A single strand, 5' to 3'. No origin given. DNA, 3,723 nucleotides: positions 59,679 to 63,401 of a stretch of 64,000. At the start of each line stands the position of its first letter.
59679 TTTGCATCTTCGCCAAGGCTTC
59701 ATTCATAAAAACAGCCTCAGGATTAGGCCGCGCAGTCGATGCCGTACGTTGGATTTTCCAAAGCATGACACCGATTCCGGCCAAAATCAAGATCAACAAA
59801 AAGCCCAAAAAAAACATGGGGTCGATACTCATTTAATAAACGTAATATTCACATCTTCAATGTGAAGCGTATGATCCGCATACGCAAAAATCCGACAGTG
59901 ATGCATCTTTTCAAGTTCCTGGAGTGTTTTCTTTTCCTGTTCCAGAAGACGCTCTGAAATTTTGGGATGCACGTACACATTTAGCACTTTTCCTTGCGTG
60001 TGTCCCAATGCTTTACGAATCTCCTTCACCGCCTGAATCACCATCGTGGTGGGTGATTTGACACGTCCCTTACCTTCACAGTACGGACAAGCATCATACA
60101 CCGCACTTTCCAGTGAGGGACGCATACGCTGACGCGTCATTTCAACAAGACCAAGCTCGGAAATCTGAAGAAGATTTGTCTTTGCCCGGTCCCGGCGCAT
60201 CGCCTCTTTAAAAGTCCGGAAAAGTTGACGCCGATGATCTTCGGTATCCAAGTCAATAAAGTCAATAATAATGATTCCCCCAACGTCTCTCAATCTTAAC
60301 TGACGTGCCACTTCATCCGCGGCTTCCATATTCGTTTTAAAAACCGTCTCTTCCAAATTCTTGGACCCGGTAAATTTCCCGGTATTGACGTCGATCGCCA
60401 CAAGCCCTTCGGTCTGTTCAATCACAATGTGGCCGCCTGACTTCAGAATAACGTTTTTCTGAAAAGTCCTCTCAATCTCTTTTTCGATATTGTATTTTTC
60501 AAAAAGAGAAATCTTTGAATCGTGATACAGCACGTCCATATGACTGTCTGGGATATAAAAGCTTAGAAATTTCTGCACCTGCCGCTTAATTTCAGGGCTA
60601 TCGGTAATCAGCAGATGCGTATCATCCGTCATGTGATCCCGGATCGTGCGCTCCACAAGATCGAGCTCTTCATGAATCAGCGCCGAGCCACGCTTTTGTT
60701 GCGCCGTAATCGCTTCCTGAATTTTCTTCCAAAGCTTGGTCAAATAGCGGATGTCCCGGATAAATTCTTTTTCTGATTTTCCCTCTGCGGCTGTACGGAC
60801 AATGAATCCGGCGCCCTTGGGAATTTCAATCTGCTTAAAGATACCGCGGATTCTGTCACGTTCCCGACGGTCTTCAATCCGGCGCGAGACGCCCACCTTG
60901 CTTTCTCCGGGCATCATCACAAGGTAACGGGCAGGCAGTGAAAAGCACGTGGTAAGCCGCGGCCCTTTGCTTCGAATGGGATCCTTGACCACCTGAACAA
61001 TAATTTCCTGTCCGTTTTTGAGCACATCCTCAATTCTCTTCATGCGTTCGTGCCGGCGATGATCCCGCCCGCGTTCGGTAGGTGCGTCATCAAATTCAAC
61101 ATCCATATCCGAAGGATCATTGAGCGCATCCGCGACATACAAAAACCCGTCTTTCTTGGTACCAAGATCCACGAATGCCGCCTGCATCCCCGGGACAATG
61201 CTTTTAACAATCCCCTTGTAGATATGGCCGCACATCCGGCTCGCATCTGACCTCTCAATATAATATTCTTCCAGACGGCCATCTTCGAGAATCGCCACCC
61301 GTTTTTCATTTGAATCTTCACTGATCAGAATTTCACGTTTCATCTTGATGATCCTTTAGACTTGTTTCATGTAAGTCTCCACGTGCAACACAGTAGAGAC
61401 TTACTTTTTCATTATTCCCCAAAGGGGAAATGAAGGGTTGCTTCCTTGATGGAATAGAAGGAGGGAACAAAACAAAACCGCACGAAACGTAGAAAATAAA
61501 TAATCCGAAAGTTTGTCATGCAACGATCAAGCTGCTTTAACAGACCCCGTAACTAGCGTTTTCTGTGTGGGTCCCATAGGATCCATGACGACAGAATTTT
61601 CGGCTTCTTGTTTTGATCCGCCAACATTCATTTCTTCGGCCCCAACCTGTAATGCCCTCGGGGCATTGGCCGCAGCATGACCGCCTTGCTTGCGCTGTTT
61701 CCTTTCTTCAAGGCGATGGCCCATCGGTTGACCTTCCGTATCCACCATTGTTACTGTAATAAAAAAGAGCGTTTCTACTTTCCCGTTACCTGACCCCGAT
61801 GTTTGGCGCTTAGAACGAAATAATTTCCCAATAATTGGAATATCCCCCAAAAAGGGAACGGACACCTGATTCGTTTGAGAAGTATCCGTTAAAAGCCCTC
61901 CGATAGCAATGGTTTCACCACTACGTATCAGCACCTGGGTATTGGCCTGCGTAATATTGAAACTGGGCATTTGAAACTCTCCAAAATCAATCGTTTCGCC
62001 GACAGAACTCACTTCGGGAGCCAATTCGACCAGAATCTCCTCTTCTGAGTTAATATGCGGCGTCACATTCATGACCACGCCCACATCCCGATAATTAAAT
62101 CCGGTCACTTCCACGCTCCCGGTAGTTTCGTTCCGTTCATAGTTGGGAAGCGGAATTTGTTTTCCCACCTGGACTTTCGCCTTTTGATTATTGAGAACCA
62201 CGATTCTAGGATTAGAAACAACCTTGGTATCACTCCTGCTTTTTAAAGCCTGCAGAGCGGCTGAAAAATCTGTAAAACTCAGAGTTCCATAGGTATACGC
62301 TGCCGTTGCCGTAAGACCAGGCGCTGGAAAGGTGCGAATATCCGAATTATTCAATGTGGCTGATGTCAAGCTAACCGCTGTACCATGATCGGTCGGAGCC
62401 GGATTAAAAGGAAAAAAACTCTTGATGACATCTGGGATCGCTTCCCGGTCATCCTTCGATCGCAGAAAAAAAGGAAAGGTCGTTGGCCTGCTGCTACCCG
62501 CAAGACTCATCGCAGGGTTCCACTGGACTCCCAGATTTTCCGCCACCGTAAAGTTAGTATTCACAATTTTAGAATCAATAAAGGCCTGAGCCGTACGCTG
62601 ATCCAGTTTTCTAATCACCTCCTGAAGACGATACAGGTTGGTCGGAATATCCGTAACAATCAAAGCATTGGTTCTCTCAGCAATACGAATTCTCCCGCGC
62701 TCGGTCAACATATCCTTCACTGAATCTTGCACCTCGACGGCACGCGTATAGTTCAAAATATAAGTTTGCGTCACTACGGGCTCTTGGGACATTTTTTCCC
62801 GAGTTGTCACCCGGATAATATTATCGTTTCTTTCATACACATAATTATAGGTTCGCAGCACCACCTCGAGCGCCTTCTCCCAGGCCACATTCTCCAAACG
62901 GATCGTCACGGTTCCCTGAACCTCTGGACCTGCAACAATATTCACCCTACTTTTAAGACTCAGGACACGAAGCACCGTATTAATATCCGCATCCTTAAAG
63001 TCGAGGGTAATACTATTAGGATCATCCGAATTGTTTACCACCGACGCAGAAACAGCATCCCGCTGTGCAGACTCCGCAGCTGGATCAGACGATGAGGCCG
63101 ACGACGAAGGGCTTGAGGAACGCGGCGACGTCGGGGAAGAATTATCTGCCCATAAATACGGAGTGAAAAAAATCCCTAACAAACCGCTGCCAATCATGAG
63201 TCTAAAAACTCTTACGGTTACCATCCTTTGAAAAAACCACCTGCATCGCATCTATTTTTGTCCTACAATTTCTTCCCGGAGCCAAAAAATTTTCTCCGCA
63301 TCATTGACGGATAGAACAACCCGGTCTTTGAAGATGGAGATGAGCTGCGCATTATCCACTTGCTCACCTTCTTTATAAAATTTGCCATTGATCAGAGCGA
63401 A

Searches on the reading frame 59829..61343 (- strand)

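Call 60: search_protein_families(library=pfam, proteins=[window:59829-61343:-], max_evalue=0.0001)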
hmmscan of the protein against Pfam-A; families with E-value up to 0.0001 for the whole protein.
window:59829-61343:- (504 aa): 2 families
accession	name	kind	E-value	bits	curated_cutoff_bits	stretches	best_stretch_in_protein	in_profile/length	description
PF10150.14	RNase_E_G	-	3.2e-101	338.7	25.5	1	135-407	1-270/270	Ribonuclease E/G family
PF20833.2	RNase_E_G_Thio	-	7.4e-12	45.7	26.8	1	419-500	2-83/86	RNase E/G, Thioredoxin-like domain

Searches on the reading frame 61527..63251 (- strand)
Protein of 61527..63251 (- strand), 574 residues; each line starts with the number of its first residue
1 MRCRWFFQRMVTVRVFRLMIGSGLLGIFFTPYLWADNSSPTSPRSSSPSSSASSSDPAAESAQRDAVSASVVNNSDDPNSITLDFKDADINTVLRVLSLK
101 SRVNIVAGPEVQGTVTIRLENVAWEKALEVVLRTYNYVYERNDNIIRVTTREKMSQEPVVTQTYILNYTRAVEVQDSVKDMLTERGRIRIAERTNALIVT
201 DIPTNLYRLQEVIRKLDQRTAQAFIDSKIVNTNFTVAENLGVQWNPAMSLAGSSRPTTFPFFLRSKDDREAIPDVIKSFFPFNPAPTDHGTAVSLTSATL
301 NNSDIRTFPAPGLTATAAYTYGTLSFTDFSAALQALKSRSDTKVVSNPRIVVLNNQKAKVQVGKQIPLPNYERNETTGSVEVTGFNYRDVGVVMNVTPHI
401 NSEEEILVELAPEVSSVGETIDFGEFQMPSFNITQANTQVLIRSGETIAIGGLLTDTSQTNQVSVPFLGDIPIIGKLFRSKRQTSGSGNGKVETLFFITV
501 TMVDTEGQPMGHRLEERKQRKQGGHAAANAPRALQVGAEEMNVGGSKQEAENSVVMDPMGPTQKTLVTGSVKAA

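Call 60: search_protein_families(library=pfam, proteins=[window:61527-63251:-], max_evalue=0.0001)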
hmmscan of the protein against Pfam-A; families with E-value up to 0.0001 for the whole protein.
window:61527-63251:- (574 aa): 4 families
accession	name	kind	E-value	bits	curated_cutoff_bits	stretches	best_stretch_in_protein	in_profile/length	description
PF00263.26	Secretin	-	3.1e-42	144.5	27.5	1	335-503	1-168/169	Bacterial type II and III secretion system protein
PF03958.22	Secretin_N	-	1.6e-13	51.1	28.2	1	161-222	1-69/69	Bacterial type II/III secretion system short domain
PF07660.19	STN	-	2.2e-11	43.8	28.4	1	103-149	1-50/52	Secretin and TonB N terminus short domain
PF21305.2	type_II_gspD_N0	-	1.8e-06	28.1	27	1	83-148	1-71/71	GspD-like, N0 domain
